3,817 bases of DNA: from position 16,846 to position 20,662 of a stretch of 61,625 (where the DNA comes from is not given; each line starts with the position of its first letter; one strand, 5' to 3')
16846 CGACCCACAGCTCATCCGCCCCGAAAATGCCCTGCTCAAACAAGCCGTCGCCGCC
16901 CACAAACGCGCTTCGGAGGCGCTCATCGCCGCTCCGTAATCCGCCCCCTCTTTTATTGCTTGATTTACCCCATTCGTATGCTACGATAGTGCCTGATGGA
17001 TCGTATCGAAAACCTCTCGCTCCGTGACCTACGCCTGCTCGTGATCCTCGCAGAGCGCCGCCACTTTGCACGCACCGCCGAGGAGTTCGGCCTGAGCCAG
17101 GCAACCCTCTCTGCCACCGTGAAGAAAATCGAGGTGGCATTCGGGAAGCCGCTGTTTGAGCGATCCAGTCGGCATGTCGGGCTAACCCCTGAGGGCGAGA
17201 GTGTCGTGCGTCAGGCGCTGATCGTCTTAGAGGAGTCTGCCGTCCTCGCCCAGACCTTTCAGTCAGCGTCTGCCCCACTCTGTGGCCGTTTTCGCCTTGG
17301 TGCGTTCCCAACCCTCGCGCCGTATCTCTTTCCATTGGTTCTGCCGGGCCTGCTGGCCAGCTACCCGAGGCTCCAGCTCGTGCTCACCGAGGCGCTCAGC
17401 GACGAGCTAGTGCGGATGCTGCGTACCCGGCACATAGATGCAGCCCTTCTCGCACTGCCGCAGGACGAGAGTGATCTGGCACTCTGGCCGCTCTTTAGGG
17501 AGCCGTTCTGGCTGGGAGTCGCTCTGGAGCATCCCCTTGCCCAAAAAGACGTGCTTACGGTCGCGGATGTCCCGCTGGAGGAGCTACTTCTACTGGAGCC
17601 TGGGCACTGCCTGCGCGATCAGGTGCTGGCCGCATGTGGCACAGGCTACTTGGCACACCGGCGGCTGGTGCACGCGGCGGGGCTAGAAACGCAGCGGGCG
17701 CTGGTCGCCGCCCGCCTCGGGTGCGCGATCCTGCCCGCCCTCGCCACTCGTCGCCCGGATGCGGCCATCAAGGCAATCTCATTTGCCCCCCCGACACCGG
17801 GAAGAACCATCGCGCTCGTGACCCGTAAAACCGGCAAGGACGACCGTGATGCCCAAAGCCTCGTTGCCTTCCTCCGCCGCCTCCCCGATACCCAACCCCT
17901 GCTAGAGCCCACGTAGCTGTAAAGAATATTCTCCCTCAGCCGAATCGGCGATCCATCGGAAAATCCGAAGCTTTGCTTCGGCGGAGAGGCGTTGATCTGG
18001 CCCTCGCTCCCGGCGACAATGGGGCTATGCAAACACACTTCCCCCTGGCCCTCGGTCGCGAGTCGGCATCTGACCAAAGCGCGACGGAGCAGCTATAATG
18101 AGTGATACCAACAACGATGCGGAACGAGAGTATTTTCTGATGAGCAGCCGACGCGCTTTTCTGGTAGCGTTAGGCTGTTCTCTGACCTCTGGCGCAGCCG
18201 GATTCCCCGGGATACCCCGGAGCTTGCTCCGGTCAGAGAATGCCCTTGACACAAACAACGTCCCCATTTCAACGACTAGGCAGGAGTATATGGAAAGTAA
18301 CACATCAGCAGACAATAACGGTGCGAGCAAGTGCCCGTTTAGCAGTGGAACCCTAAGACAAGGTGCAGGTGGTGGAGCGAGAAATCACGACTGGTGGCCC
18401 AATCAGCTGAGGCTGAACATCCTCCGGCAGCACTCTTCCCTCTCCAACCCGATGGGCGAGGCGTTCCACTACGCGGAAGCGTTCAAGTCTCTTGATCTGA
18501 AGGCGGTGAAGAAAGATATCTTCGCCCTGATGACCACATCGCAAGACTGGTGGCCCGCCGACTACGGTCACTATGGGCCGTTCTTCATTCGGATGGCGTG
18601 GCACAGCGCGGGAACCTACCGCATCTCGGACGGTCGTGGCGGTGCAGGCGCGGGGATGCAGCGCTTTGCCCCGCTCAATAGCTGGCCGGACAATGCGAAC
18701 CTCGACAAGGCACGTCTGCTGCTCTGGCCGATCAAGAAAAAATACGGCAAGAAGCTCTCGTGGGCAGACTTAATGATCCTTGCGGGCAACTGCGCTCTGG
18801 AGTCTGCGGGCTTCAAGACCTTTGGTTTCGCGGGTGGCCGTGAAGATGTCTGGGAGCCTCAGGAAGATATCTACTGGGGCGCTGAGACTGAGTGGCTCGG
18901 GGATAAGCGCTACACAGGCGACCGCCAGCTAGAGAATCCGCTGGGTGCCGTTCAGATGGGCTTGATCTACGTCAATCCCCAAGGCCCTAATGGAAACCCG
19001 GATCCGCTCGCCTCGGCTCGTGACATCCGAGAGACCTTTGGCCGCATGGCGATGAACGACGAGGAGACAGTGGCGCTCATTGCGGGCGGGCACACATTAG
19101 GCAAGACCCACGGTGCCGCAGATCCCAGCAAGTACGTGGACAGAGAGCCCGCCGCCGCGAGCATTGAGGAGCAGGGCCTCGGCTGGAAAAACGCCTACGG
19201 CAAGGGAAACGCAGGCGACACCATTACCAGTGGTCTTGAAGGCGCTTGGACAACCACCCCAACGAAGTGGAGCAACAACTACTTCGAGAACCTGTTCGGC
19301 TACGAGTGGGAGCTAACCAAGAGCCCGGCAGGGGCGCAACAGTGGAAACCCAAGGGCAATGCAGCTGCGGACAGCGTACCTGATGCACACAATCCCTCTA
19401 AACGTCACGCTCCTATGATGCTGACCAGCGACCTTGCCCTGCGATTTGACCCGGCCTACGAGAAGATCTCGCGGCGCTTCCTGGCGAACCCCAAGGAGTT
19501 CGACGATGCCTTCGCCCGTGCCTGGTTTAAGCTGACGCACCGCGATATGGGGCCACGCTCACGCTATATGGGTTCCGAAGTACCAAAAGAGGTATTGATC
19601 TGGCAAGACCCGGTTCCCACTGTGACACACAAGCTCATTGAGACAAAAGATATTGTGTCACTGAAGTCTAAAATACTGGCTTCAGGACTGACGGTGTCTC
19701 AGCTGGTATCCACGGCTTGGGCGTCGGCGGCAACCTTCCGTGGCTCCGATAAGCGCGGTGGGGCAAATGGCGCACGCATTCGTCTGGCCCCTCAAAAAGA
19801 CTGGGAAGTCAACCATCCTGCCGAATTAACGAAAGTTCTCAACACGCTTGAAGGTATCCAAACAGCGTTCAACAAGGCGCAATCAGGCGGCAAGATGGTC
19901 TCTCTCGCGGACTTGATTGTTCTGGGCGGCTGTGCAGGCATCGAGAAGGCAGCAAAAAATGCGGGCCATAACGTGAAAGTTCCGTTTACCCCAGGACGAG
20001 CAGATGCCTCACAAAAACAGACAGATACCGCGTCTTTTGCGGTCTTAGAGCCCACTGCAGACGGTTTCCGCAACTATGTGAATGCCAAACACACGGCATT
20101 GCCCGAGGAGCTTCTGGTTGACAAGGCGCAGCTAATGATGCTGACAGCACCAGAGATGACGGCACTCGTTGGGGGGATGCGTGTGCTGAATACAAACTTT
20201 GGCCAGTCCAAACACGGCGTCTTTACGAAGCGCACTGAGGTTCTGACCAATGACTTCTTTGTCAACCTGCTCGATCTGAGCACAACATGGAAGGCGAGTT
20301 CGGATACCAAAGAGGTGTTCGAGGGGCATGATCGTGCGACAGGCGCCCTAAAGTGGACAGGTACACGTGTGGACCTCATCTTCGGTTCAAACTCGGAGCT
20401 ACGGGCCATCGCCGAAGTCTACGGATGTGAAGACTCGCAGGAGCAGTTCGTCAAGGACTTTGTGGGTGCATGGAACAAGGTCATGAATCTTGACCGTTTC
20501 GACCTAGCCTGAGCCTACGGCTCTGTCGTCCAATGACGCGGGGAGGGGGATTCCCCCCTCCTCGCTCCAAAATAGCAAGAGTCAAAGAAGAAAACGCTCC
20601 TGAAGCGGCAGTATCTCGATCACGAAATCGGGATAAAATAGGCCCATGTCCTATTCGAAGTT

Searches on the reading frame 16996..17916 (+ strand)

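Call 101: search_protein_families(library=pfam, proteins=[window:16996-17916:+], max_evalue=0.00001)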
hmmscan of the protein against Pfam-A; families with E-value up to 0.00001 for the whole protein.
window:16996-17916:+ (306 aa): 2 families
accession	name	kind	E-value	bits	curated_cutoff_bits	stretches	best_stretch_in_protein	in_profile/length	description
PF03466.25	LysR_substrate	-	2.6e-41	141.8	28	1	94-295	3-206/209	LysR substrate binding domain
PF00126.33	HTH_1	-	9.2e-18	64.4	26.6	1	9-68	1-60/60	Bacterial regulatory helix-turn-helix protein, lysR family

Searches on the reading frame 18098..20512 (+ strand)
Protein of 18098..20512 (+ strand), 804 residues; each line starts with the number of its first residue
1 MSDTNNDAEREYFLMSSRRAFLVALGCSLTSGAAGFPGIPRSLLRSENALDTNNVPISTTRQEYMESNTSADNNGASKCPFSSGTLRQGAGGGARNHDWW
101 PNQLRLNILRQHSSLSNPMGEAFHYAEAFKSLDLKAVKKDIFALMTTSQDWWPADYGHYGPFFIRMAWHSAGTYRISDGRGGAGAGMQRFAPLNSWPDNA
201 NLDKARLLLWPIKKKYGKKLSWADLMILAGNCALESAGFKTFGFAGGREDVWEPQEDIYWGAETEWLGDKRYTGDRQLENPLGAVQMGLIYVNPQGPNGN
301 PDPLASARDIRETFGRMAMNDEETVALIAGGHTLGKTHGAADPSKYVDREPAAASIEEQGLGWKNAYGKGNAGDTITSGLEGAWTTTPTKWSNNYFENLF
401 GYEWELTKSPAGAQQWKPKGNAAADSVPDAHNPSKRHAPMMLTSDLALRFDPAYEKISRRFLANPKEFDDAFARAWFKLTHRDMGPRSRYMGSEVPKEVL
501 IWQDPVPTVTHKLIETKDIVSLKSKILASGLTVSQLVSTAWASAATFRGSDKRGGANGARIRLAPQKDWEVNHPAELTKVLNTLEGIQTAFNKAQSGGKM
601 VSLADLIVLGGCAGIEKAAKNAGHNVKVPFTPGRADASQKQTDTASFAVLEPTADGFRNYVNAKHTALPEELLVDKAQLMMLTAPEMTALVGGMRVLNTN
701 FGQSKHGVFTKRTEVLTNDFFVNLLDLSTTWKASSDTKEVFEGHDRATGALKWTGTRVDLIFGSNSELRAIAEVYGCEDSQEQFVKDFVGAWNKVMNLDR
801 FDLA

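Call 101: search_protein_families(library=pfam, proteins=[window:18098-20512:+], max_evalue=0.00001)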
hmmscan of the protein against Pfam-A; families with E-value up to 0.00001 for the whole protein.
window:18098-20512:+ (804 aa): 1 family
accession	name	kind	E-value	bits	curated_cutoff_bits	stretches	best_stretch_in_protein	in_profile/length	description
PF00141.28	peroxidase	-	7.2e-75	252.3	27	2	154-463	11-236/237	Peroxidase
